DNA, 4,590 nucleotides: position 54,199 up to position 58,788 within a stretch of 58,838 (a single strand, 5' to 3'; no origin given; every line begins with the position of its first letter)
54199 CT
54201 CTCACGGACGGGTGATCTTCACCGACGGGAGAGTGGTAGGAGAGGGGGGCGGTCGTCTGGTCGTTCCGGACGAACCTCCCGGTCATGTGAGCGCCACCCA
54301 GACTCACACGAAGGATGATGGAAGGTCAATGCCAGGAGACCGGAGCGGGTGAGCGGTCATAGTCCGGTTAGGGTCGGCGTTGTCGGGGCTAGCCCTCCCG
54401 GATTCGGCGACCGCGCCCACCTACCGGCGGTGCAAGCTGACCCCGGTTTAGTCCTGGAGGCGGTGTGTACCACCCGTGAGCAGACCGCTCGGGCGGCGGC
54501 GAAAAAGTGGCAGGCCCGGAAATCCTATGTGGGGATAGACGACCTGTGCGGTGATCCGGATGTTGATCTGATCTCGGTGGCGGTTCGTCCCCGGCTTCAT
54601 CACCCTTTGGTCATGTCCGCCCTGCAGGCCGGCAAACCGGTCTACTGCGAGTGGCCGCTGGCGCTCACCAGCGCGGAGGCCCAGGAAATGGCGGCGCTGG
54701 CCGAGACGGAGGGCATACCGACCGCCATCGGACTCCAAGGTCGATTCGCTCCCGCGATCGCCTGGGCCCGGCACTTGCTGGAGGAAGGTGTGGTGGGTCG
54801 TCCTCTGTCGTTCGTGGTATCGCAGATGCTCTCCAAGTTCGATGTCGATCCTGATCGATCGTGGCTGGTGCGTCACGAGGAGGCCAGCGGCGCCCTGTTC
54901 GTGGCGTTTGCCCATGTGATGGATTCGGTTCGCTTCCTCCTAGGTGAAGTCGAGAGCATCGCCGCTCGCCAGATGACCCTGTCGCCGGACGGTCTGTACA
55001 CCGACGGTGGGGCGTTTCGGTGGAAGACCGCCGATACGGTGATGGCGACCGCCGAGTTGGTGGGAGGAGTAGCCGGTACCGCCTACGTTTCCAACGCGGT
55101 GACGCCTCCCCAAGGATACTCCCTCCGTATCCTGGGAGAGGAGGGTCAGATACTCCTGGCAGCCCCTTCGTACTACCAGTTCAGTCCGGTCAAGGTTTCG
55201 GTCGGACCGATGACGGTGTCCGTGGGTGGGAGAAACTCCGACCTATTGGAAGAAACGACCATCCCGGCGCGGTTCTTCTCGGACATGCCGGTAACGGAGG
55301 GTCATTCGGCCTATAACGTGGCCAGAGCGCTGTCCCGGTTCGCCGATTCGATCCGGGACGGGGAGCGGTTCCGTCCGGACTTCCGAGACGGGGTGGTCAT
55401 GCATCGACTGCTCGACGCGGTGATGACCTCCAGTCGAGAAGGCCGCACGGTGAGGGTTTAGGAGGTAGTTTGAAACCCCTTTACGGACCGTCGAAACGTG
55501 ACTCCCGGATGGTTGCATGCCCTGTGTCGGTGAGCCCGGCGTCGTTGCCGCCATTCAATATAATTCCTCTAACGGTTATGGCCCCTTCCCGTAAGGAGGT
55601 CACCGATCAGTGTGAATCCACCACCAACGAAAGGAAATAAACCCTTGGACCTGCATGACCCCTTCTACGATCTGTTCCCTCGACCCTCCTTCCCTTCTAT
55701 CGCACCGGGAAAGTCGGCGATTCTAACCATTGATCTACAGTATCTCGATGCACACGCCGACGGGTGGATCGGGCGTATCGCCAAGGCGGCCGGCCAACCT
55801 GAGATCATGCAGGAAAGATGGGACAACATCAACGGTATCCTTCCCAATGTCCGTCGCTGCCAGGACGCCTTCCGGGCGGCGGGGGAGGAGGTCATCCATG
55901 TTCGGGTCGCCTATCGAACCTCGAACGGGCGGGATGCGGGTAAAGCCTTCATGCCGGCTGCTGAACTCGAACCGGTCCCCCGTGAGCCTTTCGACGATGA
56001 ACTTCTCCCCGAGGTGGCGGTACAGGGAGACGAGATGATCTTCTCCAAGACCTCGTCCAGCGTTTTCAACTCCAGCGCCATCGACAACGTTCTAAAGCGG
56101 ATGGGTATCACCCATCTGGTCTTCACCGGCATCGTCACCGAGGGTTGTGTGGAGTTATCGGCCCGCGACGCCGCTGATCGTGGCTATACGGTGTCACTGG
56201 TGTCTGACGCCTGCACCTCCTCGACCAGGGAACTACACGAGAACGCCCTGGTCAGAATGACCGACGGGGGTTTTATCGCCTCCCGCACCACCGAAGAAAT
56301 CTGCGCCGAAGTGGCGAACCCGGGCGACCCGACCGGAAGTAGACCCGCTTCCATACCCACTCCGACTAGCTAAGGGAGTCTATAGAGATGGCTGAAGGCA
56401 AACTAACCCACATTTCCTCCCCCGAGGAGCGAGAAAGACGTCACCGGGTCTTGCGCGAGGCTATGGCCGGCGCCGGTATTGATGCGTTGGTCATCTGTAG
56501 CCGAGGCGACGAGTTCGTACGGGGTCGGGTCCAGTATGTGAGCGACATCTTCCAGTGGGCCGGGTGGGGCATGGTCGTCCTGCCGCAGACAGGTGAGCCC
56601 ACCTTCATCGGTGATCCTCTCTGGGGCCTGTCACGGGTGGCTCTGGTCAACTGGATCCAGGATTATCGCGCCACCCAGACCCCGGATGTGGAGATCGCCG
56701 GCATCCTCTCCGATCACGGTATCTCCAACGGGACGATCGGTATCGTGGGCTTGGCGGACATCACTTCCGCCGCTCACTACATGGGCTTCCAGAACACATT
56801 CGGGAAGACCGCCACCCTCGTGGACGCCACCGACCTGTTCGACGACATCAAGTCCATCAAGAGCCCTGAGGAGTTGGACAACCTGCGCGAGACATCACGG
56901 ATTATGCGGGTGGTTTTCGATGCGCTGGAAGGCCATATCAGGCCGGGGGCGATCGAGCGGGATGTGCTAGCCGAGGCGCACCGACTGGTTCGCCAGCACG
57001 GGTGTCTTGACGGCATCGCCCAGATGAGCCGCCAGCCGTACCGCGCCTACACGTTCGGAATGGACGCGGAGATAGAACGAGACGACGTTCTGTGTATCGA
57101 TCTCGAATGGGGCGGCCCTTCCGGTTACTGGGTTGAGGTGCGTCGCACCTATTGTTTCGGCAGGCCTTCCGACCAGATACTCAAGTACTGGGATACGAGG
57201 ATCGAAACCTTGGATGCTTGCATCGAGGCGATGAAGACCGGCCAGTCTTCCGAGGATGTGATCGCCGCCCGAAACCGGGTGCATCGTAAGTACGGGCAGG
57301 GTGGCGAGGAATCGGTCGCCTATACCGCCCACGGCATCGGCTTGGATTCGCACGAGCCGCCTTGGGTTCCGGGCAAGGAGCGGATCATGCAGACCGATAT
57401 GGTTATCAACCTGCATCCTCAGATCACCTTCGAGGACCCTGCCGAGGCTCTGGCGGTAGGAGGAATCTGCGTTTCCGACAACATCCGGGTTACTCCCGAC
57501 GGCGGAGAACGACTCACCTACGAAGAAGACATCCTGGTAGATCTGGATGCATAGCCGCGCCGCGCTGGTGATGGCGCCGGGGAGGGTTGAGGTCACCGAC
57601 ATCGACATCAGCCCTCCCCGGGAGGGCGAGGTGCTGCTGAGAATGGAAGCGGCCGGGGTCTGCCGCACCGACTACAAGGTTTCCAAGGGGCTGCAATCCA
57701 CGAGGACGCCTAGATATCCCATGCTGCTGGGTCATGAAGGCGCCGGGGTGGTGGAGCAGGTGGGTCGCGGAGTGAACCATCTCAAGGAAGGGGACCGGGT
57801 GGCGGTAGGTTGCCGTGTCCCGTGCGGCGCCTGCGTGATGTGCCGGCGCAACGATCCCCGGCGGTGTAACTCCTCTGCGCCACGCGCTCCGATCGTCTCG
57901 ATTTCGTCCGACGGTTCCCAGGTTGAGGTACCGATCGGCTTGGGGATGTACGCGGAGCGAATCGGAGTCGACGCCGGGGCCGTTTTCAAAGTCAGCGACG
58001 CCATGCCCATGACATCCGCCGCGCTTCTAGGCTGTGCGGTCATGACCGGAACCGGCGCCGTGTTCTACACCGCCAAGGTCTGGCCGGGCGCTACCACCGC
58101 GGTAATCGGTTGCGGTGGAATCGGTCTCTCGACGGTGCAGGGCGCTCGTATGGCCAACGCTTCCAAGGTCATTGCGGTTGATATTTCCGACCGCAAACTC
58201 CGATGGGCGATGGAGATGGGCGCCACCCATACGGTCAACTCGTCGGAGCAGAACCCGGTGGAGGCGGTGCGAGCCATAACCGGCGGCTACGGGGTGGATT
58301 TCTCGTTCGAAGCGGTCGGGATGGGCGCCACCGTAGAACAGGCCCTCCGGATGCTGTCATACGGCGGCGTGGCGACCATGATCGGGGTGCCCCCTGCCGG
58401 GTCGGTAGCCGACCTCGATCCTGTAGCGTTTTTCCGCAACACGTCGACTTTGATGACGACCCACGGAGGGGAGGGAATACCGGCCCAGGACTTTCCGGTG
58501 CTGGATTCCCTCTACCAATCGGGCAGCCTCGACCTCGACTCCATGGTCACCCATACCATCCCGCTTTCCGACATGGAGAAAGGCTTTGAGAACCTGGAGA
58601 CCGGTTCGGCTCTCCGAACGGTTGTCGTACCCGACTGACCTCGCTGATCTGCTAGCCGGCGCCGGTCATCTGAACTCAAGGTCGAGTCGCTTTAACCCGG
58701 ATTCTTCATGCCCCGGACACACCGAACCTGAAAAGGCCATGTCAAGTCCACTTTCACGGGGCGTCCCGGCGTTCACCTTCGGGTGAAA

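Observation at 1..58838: Dense family of ~200-bp TA-flanked inverted-repeat elements: nine copies in one window, no transposase present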

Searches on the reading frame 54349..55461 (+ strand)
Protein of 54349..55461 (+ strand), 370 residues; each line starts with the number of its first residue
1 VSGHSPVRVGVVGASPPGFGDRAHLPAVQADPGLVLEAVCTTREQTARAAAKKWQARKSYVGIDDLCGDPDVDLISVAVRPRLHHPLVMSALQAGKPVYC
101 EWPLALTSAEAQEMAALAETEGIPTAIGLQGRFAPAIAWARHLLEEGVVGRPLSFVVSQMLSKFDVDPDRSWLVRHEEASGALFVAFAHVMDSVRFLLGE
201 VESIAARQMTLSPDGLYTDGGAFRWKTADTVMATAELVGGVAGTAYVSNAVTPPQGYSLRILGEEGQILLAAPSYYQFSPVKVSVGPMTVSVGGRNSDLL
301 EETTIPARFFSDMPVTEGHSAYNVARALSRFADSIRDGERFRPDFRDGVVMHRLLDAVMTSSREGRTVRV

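Call 35: search_protein_families(library=pfam, proteins=[window:54349-55461:+], max_evalue=0.001)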
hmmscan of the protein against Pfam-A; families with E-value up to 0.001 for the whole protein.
window:54349-55461:+ (370 aa): 4 families
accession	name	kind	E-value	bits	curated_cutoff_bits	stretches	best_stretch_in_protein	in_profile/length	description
PF01408.29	GFO_IDH_MocA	-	2.8e-23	83.3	24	1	7-122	1-113/120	Oxidoreductase family, NAD-binding Rossmann fold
PF22725.1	GFO_IDH_MocA_C3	-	1.9e-16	60.6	27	1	139-268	3-123/124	GFO/IDH/MocA C-terminal domain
PF02894.22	GFO_IDH_MocA_C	-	1.8e-15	57.8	22.9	1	142-369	2-217/218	Oxidoreductase family, C-terminal alpha/beta domain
PF22685.1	Gal80p_C-like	-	8.9e-06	26.4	29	1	135-271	1-151/152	Gal80p, C-terminal domain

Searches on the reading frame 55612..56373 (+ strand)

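Call 35: search_protein_families(library=pfam, proteins=[window:55612-56373:+], max_evalue=0.001)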
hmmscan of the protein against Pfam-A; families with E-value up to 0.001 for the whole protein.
window:55612-56373:+ (253 aa): 1 family
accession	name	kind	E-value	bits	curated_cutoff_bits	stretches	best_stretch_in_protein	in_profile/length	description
PF00857.26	Isochorismatase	-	6.2e-33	114.8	27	1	71-222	21-169/175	Isochorismatase domain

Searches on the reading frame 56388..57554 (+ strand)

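Call 35: search_protein_families(library=pfam, proteins=[window:56388-57554:+], max_evalue=0.001)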
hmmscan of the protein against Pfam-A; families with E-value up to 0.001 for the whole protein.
window:56388-57554:+ (388 aa): 2 families
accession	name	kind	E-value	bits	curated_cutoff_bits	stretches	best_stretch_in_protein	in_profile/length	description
PF00557.29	Peptidase_M24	-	7.7e-27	94.9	23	1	165-369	2-207/208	Metallopeptidase family M24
PF01321.24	Creatinase_N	-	2.9e-06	28.3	22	1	18-154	1-125/128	Creatinase/Prolidase N-terminal domain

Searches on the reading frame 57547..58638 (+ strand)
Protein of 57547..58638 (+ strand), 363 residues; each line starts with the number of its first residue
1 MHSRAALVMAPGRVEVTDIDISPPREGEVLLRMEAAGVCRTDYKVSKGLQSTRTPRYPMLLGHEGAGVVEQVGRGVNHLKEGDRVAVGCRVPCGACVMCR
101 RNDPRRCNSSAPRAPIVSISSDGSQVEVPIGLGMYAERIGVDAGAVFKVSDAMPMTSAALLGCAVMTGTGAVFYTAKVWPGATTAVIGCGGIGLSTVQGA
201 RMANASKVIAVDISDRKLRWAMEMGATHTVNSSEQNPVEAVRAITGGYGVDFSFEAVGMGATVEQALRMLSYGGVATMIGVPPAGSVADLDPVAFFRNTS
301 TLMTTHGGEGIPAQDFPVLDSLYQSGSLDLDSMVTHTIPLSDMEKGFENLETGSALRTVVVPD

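Call 35: search_protein_families(library=pfam, proteins=[window:57547-58638:+], max_evalue=0.001)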
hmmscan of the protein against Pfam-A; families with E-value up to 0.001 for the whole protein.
window:57547-58638:+ (363 aa): 4 families
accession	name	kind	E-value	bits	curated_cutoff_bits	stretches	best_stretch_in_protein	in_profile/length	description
PF00107.32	ADH_zinc_N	-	8e-30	103.9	31.8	1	191-317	1-121/129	Zinc-binding dehydrogenase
PF08240.17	ADH_N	-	1e-24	87.2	23.5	1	26-151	2-104/104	Alcohol dehydrogenase GroES-like domain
PF16912.11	Glu_dehyd_C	-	1.1e-10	41.9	34.9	1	178-351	28-202/211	Glucose dehydrogenase C-terminus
PF13602.12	ADH_zinc_N_2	-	2.5e-08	35.4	27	1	224-355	1-128/134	Zinc-binding dehydrogenase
